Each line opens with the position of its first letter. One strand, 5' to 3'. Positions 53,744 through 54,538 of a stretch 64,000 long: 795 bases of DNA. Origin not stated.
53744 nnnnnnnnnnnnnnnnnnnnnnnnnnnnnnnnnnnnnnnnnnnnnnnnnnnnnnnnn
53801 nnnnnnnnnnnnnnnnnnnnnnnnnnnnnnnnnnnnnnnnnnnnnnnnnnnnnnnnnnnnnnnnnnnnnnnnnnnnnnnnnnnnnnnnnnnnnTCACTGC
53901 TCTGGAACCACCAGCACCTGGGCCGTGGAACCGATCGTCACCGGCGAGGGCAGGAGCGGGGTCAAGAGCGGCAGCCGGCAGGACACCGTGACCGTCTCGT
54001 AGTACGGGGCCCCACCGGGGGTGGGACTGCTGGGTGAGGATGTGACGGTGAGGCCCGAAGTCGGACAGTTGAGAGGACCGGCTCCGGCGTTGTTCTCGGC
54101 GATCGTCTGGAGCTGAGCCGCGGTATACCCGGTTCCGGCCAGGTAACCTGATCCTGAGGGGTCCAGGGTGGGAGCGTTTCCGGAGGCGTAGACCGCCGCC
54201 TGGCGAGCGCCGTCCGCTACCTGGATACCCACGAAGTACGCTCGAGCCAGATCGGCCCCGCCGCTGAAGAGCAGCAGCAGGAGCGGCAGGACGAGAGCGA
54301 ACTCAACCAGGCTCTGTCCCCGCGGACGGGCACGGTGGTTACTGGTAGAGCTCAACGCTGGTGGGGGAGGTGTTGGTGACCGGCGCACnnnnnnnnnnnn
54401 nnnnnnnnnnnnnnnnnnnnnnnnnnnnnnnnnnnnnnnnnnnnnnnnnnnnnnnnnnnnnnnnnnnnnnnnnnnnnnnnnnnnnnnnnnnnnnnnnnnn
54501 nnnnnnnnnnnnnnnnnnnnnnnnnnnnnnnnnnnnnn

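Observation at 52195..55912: Tad pseudopilin trio (TadG, TadE, TadE) embedded with an ECF sigma/anti-sigma pair and a paralogous single-pass membrane protein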

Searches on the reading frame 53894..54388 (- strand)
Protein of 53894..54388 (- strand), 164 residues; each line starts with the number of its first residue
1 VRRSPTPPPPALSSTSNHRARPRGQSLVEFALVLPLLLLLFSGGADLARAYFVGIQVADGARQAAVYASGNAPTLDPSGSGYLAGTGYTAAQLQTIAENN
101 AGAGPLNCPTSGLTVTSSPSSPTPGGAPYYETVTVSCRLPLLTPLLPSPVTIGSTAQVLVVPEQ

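Call 3: search_protein_families(library=pfam, proteins=[window:53894-54388:-], max_evalue=1)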
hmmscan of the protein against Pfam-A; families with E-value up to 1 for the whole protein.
window:53894-54388:- (164 aa): 1 family
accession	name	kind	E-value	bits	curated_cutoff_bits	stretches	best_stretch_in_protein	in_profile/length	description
PF07811.17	TadE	-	1.1e-10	41.9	22.9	1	24-65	1-42/43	TadE-like protein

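Call 4: search_protein_families(library=ncbifam, proteins=[window:53894-54388:-], max_evalue=1)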
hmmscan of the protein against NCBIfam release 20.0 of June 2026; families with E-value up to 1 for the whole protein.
window:53894-54388:- (164 aa): 1 family
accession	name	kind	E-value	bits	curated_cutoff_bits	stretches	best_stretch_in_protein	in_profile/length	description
NF041390.1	TadE_Rv3655c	subfamily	0.035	14.6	40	1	28-68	1-41/101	TadE family type IV pilus minor pilin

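Call 61: search_solved_structures(query=window:53894-54388:-, max_evalue=1)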
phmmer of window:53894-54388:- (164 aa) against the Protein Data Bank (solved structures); distinct sequences matched with E-value up to 1: 0.

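Call 62: find_homologous_proteins(query=window:53894-54355:-, max_evalue=0.001)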
Query window:53894-54355:- (153 aa): 120 proteins with E <= 0.001 among 983 candidates.
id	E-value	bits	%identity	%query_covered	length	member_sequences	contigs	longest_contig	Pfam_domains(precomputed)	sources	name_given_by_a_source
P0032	1.1e-90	319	100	100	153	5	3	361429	PF07811.18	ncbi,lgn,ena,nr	ncbi:MAG TPA: TadE/TadG family type IV pilus assembly protein [Candidatus Dormibacteraeota bacterium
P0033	3.0e-66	240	76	100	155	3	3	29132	PF07811.18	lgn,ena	-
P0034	3.5e-60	220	80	86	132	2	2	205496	-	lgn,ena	-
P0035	1.6e-43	166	62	92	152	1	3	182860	PF07811.18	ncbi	ncbi:MAG: TadE/TadG family type IV pilus assembly protein [Candidatus Dormibacteria bacterium]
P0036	1.8e-43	166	61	95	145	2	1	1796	PF07811.18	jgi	jgi:Flp pilus assembly protein TadG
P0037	1.3e-42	163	62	95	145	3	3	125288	PF07811.18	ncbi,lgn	-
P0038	1.9e-42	163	64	95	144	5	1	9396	PF07811.18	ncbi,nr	ncbi:MAG: pilus assembly protein [Candidatus Dormibacteraeota bacterium]|nr:pilus assembly protein [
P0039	3.3e-42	162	61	93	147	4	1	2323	PF07811.18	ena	-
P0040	8.4e-42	161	58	95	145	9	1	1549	PF07811.18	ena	-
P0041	1.5e-41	160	61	95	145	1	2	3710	PF07811.18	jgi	jgi:Flp pilus assembly protein TadG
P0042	1.7e-41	160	59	95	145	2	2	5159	PF07811.18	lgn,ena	-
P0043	2.5e-41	159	60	95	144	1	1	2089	PF07811.18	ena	-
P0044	2.4e-40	156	60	93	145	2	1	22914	PF07811.18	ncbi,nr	ncbi:MAG: pilus assembly protein [Candidatus Dormibacteraeota bacterium]|nr:pilus assembly protein [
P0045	5.2e-40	155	59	95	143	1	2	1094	PF07811.18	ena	-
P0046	2.1e-37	146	60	99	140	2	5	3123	PF07811.18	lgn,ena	-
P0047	2.9e-37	146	57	94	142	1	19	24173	PF07811.18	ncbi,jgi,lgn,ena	jgi:hypothetical protein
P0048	2.0e-34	137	60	93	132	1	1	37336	PF07811.18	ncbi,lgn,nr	ncbi:MAG: hypothetical protein HKL89_03515 [Candidatus Dormibacteraeota bacterium]|nr:hypothetical p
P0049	6.6e-34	135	61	92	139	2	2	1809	PF07811.18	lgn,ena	-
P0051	1.3e-33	134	57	94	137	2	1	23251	PF07811.18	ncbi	ncbi:MAG: TadE/TadG family type IV pilus assembly protein [Candidatus Dormibacteria bacterium]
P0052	5.2e-33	132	51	97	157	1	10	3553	PF07811.18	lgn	-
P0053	7.7e-33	132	55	89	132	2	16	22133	PF07811.18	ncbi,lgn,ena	ncbi:MAG: TadE/TadG family type IV pilus assembly protein [Candidatus Dormibacteria bacterium]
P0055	4.3e-32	129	58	93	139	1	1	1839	PF07811.18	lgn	-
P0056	6.5e-32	129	54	99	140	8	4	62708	PF07811.18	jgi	-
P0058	1.0e-30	125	53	99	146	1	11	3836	PF07811.18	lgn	-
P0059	3.3e-30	123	57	89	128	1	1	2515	PF07811.18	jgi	jgi:Flp pilus assembly protein TadG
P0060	2.8e-29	120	55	88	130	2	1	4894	PF07811.18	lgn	-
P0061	1.0e-28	118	57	79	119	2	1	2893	PF07811.18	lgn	-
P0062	3.1e-28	117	56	80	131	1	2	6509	PF07811.18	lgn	-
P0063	3.5e-28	117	51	93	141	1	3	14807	PF07811.18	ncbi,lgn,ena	-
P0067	3.3e-25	107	45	95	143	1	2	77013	PF07811.18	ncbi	ncbi:MAG: TadE/TadG family type IV pilus assembly protein [Candidatus Dormibacteria bacterium]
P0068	6.4e-24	103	46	78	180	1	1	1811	PF07811.18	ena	-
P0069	1.1e-23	102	50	89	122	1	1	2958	PF07811.18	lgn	-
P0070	1.7e-23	101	48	95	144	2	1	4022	PF07811.18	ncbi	-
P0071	3.5e-23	100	47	95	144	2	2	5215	PF07811.18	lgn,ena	-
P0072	4.8e-23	100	49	93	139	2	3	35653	PF07811.18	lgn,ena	-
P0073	6.5e-23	99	48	88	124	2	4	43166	PF07811.18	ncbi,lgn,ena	-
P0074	7.5e-22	96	48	92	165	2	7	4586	PF07811.18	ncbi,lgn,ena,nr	ncbi:MAG: pilus assembly protein [Candidatus Dormibacteraeota bacterium]|nr:pilus assembly protein [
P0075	2.9e-21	94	45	95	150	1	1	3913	PF07811.18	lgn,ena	-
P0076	4.4e-21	94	45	91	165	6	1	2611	PF07811.18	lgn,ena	-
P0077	5.1e-20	90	46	91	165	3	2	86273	PF07811.18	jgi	jgi:hypothetical protein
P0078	7.9e-20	89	46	84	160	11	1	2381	PF07811.18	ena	-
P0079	3.1e-19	88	66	33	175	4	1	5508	PF07811.18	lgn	-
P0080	4.7e-19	87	42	98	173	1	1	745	PF07811.18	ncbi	-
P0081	5.9e-19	87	35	82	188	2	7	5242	PF07811.18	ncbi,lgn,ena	-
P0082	7.4e-19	86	72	35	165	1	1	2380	PF07811.18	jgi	jgi:hypothetical protein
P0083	2.3e-18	85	74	25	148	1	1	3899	PF07811.18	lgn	-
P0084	2.8e-17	81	42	76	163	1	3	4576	PF07811.18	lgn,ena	-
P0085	1.0e-16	79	40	88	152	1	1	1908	PF07811.18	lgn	-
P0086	6.3e-11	61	42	82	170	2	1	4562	PF07811.18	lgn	-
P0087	3.1e-9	55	37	80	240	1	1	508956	PF07811.18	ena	-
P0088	1.7e-8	53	38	82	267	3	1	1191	PF07811.18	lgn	-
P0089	5.3e-8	51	50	33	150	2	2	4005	PF07811.18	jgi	jgi:TadE-like protein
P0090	7.0e-8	51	36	86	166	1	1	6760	PF07811.18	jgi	jgi:Flp pilus assembly protein TadG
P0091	9.0e-8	50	62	34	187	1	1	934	PF07811.18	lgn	-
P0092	3.8e-7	48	34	95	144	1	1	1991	PF07811.18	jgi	jgi:Flp pilus assembly protein TadG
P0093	4.2e-7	48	31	92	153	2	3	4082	PF07811.18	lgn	-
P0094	6.0e-7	48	34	94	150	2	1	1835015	PF07811.18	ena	-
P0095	6.9e-7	48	36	88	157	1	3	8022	PF07811.18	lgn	-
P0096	1.1e-6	47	55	39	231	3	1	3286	PF07811.18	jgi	-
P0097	1.2e-6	47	34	93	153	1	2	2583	PF07811.18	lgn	-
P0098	1.6e-6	46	54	35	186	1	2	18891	PF07811.18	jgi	jgi:Flp pilus assembly protein TadG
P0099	2.3e-6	46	31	89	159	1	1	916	PF07811.18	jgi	jgi:Flp pilus assembly protein TadG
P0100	4.2e-6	45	38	95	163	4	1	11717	PF07811.18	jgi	jgi:Flp pilus assembly protein TadG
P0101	5.6e-6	45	57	30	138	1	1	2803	PF07811.18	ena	-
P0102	6.0e-6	44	46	41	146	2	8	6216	PF07811.18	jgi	jgi:Flp pilus assembly protein TadG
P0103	8.2e-6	44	37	64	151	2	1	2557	PF07811.18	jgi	jgi:Flp pilus assembly protein TadG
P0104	8.6e-6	44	57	35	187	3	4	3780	PF07811.18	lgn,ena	-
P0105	9.0e-6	44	57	33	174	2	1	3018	PF07811.18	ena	-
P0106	9.0e-6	44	53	35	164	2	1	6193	PF07811.18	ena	-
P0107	9.2e-6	44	46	46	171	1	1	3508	PF07811.18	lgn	-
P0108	9.4e-6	44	33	85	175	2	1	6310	PF07811.18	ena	-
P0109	1.8e-5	43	37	91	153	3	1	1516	PF07811.18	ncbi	-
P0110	1.8e-5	43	48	39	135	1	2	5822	PF07811.18,PF13400.12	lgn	-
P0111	2.3e-5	43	64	29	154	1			PF07811.18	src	-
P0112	2.4e-5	43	48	38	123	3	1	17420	PF07811.18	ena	-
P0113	2.7e-5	42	61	30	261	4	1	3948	PF07811.18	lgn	-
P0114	3.0e-5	42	31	97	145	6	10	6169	PF07811.18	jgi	jgi:Flp pilus assembly protein TadG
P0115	4.8e-5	42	61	24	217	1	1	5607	PF07811.18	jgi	jgi:TadE-like protein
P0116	5.8e-5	41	31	92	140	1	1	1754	PF07811.18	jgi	jgi:Flp pilus assembly protein TadG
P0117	6.1e-5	41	71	22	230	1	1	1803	PF07811.18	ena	-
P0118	6.6e-5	41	63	28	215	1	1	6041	PF07811.18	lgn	-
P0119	7.1e-5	41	61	29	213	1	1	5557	PF07811.18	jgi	jgi:TadE-like protein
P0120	8.2e-5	41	34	84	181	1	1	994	PF07811.18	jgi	jgi:Flp pilus assembly protein TadG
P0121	8.3e-5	41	31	97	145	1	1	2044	PF07811.18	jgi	jgi:Flp pilus assembly protein TadG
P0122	9.0e-5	41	41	38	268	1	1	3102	PF07811.18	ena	-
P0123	9.1e-5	41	64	25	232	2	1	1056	PF07811.18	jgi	jgi:hypothetical protein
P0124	1.2e-4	40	61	29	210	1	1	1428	PF07811.18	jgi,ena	-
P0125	1.3e-4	40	37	80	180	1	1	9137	PF07811.18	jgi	jgi:hypothetical protein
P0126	1.4e-4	40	36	90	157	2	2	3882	PF07811.18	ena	-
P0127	1.5e-4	40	60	29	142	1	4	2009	PF07811.18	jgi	jgi:Flp pilus assembly protein TadG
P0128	1.7e-4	40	44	36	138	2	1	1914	PF07811.18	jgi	jgi:TadE-like protein/Prokaryotic N-terminal methylation motif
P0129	1.8e-4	40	53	28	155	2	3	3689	PF07811.18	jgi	jgi:hypothetical protein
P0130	2.1e-4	39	36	95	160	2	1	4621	PF07811.18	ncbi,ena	-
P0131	2.2e-4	39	47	41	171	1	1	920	PF07811.18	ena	-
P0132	2.2e-4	39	62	27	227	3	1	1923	PF07811.18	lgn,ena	-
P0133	2.3e-4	39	31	84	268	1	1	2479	PF07811.18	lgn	-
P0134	2.6e-4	39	33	97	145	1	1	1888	PF07811.18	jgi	-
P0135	2.8e-4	39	34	83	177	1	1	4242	PF07811.18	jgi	jgi:Flp pilus assembly protein TadG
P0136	3.3e-4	39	67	24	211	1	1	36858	PF07811.18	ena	-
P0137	3.5e-4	39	54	35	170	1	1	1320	PF07811.18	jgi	jgi:hypothetical protein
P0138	3.7e-4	39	45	40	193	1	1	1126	PF07811.18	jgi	jgi:hypothetical protein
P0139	3.7e-4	39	47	39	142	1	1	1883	PF07811.18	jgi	jgi:Flp pilus assembly protein TadG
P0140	4.6e-4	38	57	33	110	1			PF07811.18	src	-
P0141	4.6e-4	38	43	43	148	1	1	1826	PF07811.18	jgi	jgi:Flp pilus assembly protein TadG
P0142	5.3e-4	38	36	90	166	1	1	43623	PF07811.18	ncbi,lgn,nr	ncbi:MAG TPA: TadE/TadG family type IV pilus assembly protein [Candidatus Limnocylindrales bacterium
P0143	6.8e-4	38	49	31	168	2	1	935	PF07811.18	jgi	-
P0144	6.8e-4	38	44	45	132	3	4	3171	PF07811.18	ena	-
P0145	7.1e-4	38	58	28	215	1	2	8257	PF07811.18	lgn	-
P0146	7.8e-4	38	36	90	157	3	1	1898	PF07811.18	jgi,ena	-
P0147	7.9e-4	38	50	41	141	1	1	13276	PF07811.18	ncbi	-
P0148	8.2e-4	38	45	41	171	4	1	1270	PF07811.18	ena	-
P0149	8.2e-4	38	36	73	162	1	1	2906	PF07811.18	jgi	jgi:Flp pilus assembly protein TadG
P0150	8.8e-4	37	48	34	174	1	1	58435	PF07811.18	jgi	jgi:Flp pilus assembly protein TadG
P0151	9.0e-4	37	38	95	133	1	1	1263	PF07811.18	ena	-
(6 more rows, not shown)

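Call 63: find_encoding_contigs(protein=P0094, flank=10000, max_places=1)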
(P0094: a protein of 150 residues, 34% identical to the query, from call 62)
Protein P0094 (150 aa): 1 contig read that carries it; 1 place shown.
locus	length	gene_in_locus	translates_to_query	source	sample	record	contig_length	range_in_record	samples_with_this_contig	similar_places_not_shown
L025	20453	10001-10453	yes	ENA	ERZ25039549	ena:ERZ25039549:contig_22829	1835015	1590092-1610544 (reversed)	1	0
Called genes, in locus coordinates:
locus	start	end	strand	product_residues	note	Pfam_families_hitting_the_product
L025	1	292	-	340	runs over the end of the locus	PF02653:BPD_transp_2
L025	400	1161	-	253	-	PF00005:ABC_tran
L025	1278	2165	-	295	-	PF13407:Peripla_BP_4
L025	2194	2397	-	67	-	-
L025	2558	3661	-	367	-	-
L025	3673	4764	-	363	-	PF01208:URO-D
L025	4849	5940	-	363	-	PF00356:LacI, PF13407:Peripla_BP_4, PF00532:Peripla_BP_1, PF13377:Peripla_BP_3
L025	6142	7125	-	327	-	PF00248:Aldo_ket_red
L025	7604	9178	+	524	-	PF01510:Amidase_2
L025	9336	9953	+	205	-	PF13487:HD_5, PF01966:HD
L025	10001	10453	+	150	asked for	PF07811:TadE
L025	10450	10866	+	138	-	PF07811:TadE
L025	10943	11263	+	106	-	PF13400:Tad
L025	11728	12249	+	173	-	-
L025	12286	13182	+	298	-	PF08666:SAF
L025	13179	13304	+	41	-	-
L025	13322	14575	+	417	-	PF00072:Response_reg (weak), PF10609:ParA (faint), PF13614:AAA_31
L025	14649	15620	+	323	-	PF00482:T2SSF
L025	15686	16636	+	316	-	PF19359:DUF5936 (weak), PF00482:T2SSF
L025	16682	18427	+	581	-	PF07719:TPR_2 (faint), PF13174:TPR_6 (faint), PF13428:TPR_14 (faint), PF14559:TPR_19 (faint), PF00515:TPR_1 (faint), PF13414:TPR_11 (faint), PF01476:LysM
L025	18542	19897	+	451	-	PF00437:T2SSE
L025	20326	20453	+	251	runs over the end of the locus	PF02518:HATPase_c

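Call 64: find_encoding_contigs(protein=P0087, flank=10000, max_places=1)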
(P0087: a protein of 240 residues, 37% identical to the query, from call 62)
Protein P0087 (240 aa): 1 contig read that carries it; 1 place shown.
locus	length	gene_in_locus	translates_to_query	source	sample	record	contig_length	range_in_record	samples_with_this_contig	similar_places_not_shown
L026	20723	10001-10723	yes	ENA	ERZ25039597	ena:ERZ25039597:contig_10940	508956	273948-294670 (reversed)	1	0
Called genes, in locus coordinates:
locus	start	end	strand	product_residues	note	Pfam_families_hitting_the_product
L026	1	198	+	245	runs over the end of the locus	PF02595:Gly_kinase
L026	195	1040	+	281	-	PF00730:HhH-GPD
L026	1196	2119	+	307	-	-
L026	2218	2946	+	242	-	PF00072:Response_reg, PF00486:Trans_reg_C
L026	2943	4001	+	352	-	PF00672:HAMP, PF00512:HisKA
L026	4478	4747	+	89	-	PF07811:TadE, PF13400:Tad (weak)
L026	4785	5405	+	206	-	PF18911:PKD_4, PF00801:PKD, PF22352:K319L-like_PKD (faint)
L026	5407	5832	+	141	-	PF07811:TadE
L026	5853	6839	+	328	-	PF13400:Tad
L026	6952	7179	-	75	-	-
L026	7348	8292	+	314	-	PF07811:TadE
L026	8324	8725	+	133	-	PF07811:TadE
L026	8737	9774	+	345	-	PF13400:Tad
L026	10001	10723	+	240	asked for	PF07811:TadE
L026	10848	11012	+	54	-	-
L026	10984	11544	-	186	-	-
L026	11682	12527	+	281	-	-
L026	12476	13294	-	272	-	PF00795:CN_hydrolase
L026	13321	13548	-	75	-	-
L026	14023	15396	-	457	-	PF03741:TerC (weak), PF13620:CarboxypepD_reg (faint)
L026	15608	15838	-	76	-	-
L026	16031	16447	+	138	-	-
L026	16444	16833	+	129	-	-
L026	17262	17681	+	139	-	PF01183:Glyco_hydro_25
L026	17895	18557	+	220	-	PF00440:TetR_N, PF02909:TetR_C_1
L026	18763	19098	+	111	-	-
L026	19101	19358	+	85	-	-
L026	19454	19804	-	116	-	PF02452:PemK_toxin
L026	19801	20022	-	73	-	PF01402:RHH_1 (weak)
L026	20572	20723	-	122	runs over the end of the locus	PF02423:OCD_Mu_crystall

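Call 65: find_encoding_contigs(protein=P0142, flank=10000, max_places=1)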
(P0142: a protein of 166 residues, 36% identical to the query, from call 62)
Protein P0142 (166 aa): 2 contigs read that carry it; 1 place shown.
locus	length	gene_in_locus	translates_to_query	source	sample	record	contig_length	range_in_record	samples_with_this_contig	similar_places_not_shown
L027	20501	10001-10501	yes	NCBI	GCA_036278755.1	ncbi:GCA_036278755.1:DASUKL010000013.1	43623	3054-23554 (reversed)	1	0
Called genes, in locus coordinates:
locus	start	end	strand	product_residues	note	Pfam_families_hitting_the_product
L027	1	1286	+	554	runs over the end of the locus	PF05960:DUF885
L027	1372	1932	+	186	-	-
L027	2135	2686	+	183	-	PF07638:Sigma70_ECF, PF04542:Sigma70_r2, PF08281:Sigma70_r4_2, PF04545:Sigma70_r4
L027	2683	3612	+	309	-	-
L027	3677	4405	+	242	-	PF00072:Response_reg, PF00486:Trans_reg_C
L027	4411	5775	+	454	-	PF00672:HAMP, PF00512:HisKA, PF02518:HATPase_c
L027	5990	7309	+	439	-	PF07811:TadE, PF00801:PKD, PF18911:PKD_4, PF16820:PKD_3 (faint), PF00801:PKD, PF18911:PKD_4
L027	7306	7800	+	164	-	PF07811:TadE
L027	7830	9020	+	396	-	PF13400:Tad (weak)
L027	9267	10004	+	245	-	PF07811:TadE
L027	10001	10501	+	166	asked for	PF07811:TadE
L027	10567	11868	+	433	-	-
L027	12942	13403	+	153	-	PF13683:rve_3 (weak)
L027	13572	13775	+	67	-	PF00313:CSD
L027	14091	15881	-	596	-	PF00756:Esterase (weak)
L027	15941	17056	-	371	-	PF00005:ABC_tran, PF08352:oligo_HPY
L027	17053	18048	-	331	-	PF00005:ABC_tran, PF02463:SMC_N (weak), PF13304:AAA_21 (weak), PF08352:oligo_HPY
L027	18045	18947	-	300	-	PF12911:OppC_N (weak), PF00528:BPD_transp_1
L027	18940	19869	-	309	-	PF19300:BPD_transp_1_N, PF00528:BPD_transp_1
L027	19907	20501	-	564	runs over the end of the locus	PF00496:SBP_bac_5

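Call 87: find_encoding_contigs(protein=P0067, flank=10000, max_places=1)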
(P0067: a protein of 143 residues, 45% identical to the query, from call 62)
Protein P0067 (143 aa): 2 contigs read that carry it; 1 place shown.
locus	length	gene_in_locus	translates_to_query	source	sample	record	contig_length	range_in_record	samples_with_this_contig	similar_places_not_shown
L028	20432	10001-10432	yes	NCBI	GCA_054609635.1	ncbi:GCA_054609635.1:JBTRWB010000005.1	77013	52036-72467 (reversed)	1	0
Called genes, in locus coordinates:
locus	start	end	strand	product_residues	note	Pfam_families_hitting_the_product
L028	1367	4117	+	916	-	PF12419:DUF3670, PF00176:SNF2-rel_dom, PF00271:Helicase_C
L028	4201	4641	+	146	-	-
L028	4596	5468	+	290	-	-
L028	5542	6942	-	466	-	PF20030:bpMoxR (faint), PF01078:Mg_chelatase (faint)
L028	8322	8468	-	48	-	-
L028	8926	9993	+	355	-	PF13400:Tad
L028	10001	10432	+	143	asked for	PF07811:TadE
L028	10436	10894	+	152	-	PF07811:TadE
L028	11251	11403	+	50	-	PF00471:Ribosomal_L33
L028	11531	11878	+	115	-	PF00584:SecE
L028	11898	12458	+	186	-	PF02357:NusG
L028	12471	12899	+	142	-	PF03946:Ribosomal_L11_N, PF00298:Ribosomal_L11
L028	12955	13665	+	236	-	PF00687:Ribosomal_L1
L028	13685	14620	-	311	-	PF03537:Glyco_hydro_114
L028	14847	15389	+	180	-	PF00466:Ribosomal_L10, PF27436:RL10_C (faint)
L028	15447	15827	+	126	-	PF16320:Ribosomal_L12_N, PF00542:Ribosomal_L12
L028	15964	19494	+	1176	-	PF04563:RNA_pol_Rpb2_1, PF04561:RNA_pol_Rpb2_2, PF04565:RNA_pol_Rpb2_3, PF10385:RNA_pol_Rpb2_45, PF00562:RNA_pol_Rpb2_6, PF04560:RNA_pol_Rpb2_7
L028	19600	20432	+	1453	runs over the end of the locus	PF04997:RNA_pol_Rpb1_1, PF00623:RNA_pol_Rpb1_2, PF04983:RNA_pol_Rpb1_3, PF05000:RNA_pol_Rpb1_4, PF04998:RNA_pol_Rpb1_5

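Call 88: find_encoding_contigs(protein=P0077, flank=10000, max_places=1)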
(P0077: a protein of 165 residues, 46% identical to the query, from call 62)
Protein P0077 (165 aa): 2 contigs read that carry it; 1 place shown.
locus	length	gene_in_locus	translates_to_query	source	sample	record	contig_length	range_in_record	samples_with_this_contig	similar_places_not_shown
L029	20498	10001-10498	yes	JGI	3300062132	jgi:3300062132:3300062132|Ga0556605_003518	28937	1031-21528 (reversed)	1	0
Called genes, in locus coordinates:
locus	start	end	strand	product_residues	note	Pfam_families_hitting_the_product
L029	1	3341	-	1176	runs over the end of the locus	PF04563:RNA_pol_Rpb2_1, PF04561:RNA_pol_Rpb2_2, PF04565:RNA_pol_Rpb2_3, PF10385:RNA_pol_Rpb2_45, PF00562:RNA_pol_Rpb2_6, PF04560:RNA_pol_Rpb2_7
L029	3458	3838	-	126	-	PF16320:Ribosomal_L12_N, PF00542:Ribosomal_L12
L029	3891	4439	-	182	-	PF00466:Ribosomal_L10, PF27436:RL10_C (faint)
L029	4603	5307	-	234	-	-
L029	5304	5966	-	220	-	-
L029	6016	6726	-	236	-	PF00687:Ribosomal_L1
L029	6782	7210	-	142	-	PF03946:Ribosomal_L11_N, PF00298:Ribosomal_L11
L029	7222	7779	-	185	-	PF02357:NusG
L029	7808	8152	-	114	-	PF00584:SecE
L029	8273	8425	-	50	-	PF00471:Ribosomal_L33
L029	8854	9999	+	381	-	PF13400:Tad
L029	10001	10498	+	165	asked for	PF07811:TadE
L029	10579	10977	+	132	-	PF07811:TadE (weak)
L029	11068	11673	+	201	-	PF04542:Sigma70_r2, PF07638:Sigma70_ECF, PF13384:HTH_23 (faint), PF08281:Sigma70_r4_2, PF04545:Sigma70_r4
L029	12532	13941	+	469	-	PF20030:bpMoxR (weak), PF01078:Mg_chelatase (faint)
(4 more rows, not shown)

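Call 90: predict_structure(alignment_id=A3)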
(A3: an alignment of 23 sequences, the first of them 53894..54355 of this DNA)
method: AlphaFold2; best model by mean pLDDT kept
length: 153 residues; sequences in the alignment: 23
mean_pLDDT: 88.9   pTM: 0.75
mean pLDDT of the five models: 88.9, 88.3, 87.0, 86.5, 86.2
residues with pLDDT >= 90: 96; 70-90: 49; 50-70: 7; < 50: 1
segments of 3 or more residues with pLDDT < 50: none
pLDDT, mean of each block of 10 residues (from residue 1): 66 80 91 93 96 96 91 91 94 85 86 85 96 90 96 86
secondary structure, 60 per line:
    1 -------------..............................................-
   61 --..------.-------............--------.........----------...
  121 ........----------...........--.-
elements in order: H14-59 H79-90 E102-107 E118-128 E139-149
